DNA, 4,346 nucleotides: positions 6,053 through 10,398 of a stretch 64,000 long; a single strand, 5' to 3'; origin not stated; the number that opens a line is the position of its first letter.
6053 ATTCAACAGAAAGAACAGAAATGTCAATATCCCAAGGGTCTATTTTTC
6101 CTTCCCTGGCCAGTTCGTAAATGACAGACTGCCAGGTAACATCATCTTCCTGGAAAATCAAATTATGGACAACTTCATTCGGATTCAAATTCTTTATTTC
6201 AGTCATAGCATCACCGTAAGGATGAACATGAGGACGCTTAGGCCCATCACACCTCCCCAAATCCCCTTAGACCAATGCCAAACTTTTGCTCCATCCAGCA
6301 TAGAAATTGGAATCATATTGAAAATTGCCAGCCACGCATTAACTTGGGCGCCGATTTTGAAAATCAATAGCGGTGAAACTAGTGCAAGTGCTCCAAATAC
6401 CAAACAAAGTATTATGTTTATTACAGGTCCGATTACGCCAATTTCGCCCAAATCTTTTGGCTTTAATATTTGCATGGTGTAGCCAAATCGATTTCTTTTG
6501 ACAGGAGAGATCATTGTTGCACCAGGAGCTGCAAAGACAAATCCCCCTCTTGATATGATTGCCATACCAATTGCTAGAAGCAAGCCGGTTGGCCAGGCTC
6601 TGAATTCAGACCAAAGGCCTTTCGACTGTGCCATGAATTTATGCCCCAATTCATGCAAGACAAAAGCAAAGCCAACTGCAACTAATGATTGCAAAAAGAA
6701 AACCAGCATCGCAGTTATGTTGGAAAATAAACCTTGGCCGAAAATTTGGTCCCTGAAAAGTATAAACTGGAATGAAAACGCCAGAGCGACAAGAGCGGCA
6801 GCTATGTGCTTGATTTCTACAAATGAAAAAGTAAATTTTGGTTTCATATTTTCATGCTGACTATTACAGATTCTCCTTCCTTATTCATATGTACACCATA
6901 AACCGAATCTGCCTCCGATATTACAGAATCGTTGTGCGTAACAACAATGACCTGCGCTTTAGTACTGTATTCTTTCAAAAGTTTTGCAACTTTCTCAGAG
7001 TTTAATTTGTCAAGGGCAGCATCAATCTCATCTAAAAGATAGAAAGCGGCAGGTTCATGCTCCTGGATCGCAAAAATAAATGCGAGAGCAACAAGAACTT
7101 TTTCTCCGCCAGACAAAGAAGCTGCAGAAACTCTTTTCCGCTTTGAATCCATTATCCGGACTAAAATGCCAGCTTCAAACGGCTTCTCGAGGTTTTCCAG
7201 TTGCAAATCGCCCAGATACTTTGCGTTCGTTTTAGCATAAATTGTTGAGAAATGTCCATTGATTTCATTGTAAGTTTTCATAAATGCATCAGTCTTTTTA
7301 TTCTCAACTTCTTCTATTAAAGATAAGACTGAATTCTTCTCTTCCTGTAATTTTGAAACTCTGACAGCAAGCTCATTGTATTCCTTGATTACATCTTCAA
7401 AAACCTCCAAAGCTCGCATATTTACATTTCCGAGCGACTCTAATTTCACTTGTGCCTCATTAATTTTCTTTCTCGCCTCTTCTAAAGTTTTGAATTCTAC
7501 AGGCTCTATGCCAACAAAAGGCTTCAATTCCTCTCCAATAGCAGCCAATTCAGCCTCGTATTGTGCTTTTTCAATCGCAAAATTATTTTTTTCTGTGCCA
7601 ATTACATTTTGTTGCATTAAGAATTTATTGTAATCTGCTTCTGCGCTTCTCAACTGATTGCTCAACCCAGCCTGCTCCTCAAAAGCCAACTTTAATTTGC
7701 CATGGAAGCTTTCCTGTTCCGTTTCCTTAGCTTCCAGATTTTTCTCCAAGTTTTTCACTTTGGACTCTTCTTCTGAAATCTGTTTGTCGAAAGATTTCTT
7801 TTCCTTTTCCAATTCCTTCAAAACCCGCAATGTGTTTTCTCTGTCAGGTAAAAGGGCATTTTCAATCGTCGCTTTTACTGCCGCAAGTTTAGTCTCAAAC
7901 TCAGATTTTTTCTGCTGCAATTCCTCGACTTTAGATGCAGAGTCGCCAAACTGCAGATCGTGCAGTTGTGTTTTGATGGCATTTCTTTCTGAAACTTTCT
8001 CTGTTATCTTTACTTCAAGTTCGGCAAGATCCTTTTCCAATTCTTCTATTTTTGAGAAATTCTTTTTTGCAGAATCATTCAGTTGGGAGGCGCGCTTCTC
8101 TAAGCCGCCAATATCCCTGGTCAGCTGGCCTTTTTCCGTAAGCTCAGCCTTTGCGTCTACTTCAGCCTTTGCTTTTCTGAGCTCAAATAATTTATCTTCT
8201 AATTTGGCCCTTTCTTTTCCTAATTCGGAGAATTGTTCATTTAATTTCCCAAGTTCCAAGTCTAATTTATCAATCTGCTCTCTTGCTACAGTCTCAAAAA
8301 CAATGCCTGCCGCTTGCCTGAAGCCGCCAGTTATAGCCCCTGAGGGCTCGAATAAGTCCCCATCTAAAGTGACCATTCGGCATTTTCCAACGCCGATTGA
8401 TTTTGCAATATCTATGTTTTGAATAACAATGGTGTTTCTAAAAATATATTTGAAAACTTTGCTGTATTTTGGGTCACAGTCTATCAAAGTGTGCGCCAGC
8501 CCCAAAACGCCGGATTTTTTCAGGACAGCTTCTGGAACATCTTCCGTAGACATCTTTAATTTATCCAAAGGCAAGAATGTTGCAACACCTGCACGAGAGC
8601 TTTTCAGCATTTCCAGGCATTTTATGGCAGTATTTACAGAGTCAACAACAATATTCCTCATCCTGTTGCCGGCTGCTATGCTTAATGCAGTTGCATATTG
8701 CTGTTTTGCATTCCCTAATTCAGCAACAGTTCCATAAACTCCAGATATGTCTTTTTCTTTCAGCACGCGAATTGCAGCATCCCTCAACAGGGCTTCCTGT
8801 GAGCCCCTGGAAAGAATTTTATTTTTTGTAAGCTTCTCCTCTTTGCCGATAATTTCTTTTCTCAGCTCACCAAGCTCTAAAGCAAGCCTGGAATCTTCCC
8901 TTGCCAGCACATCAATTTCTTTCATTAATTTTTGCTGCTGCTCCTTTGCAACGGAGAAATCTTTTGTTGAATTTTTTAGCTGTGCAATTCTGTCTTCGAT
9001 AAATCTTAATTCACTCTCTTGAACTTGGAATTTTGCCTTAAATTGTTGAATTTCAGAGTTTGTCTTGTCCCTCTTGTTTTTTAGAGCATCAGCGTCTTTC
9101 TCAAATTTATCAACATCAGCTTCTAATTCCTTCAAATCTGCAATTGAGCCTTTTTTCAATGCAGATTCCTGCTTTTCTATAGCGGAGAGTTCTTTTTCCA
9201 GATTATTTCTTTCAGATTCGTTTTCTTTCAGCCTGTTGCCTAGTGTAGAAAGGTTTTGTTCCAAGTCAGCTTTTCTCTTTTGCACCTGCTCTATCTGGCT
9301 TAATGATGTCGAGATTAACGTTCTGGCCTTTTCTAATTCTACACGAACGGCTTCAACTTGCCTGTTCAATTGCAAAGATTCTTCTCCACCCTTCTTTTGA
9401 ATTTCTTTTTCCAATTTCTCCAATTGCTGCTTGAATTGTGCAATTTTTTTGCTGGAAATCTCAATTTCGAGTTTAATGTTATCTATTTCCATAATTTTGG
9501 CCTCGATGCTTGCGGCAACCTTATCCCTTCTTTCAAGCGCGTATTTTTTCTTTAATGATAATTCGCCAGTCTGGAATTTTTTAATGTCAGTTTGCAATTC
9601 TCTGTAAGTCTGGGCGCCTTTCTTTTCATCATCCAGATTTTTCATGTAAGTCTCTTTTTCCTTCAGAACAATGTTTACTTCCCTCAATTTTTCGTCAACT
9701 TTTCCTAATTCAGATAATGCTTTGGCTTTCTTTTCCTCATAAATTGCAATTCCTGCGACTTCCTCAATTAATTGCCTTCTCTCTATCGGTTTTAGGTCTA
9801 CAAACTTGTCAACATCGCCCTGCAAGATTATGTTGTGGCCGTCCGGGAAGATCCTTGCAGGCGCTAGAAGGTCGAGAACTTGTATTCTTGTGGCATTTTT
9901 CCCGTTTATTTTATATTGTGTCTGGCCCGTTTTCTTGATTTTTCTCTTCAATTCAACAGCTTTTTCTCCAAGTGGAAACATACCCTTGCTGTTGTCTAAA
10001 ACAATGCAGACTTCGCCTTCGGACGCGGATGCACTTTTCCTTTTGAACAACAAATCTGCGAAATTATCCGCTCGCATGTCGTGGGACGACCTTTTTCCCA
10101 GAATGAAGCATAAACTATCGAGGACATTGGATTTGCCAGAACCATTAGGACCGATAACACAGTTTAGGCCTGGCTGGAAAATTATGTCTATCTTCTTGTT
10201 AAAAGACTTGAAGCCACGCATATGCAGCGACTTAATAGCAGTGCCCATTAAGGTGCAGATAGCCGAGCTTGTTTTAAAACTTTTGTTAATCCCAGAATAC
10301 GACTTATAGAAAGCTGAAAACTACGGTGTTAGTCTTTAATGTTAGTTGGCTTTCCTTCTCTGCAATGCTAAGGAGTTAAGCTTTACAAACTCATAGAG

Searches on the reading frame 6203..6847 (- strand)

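Call 31: search_protein_families(library=pfam, proteins=[window:6203-6847:-], max_evalue=0.01)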
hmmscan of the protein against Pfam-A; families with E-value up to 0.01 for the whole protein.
window:6203-6847:- (214 aa): 1 family
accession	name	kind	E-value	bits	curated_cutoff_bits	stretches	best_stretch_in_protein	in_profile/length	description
PF02163.28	Peptidase_M50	-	1.1e-11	44.9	27.2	2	55-157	3-102/221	Peptidase family M50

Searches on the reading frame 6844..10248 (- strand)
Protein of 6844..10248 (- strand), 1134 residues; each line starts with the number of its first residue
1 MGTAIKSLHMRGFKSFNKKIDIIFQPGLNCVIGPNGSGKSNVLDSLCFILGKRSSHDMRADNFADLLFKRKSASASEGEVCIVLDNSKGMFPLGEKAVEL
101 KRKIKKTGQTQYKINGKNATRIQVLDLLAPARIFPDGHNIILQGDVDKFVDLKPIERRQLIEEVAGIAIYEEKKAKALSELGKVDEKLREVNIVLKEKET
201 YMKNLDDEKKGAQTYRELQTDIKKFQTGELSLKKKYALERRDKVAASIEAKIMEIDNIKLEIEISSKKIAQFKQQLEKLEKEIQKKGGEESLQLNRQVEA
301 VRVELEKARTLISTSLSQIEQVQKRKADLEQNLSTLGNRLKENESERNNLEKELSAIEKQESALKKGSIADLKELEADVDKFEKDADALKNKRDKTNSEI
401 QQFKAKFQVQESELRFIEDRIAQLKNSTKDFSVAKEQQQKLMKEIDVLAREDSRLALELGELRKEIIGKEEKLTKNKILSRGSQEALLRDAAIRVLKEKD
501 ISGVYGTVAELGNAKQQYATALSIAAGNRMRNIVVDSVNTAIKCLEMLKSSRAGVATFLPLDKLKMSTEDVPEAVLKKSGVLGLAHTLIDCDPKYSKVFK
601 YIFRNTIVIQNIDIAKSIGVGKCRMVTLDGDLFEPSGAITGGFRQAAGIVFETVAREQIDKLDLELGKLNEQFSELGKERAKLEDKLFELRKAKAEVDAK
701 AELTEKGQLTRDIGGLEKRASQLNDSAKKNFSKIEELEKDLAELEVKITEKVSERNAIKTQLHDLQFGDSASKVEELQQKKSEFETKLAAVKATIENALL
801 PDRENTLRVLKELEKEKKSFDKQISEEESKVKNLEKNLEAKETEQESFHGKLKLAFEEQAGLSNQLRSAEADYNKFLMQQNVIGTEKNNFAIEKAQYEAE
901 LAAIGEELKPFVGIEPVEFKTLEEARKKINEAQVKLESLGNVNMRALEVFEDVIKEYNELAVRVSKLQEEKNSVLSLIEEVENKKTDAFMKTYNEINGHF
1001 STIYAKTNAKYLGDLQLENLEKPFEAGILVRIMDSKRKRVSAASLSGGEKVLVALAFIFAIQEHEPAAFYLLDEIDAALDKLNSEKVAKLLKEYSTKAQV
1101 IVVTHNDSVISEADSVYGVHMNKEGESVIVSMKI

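Call 9: search_protein_families(library=ncbifam, proteins=[window:6844-10248:-], max_evalue=0.01)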
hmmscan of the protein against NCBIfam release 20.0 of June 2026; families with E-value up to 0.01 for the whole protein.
window:6844-10248:- (1134 aa): 47 families (the best 25 are shown)
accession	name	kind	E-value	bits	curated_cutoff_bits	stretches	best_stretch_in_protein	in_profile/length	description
TIGR02169.1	SMC_prok_A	equivalog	5.7e-235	782.7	729.4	1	5-1133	2-1164/1165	chromosome segregation protein SMC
TIGR02168.1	SMC_prok_B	equivalog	2.8e-165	552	567.35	1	5-1134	2-1181/1181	chromosome segregation protein SMC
NF045487.1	ASRP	equivalog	8.7e-32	110.5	300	4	18-324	6-270/593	archaea-specific SMC-related protein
NF003034.1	PRK03918.1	equivalog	9.7e-28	96.6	700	3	5-298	3-282/878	DNA double-strand break repair ATPase Rad50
NF041034.1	Rad50_Sulf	equivalog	3.4e-21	74.8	1000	3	719-1131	455-867/872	DNA double-strand break repair ATPase Rad50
NF002572.0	PRK02224.1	equivalog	7.1e-18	64.3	1087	1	5-476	3-445/888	DNA double-strand break repair ATPase Rad50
NF045780.1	TrlF_fam_ATP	equivalog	1.5e-16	60.3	350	2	8-455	293-737/944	TrlF family AAA-like ATPase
TIGR00634.1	recN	equivalog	2.8e-15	56.3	407.85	2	1042-1126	438-522/563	DNA repair protein RecN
NF041035.1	Rad50_Halo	equivalog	6.7e-13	47.9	1000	1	6-443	4-433/883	DNA double-strand break repair ATPase Rad50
NF010068.0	PRK13548.1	equivalog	3.7e-11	42.6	261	2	1042-1106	135-202/261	heme ABC transporter ATP-binding protein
TIGR03411.1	urea_trans_UrtD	equivalog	1.4e-10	41.2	304.1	2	1028-1114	127-209/242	urea ABC transporter ATP-binding protein UrtD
TIGR04523.1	Mplasa_alph_rch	subfamily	2.4e-10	39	270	2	180-475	247-542/745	helix-rich protein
TIGR00972.1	3a0107s01c2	equivalog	7.5e-10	38.6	343.2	1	1037-1106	137-202/248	phosphate ABC transporter ATP-binding protein PstB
TIGR02857.1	CydD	equivalog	1e-09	38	435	1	1042-1116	456-526/529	thiol reductant ABC exporter subunit CydD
NF040873.1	AztA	equivalog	2.3e-09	37.1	220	1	1041-1116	116-188/191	zinc ABC transporter ATP-binding protein AztA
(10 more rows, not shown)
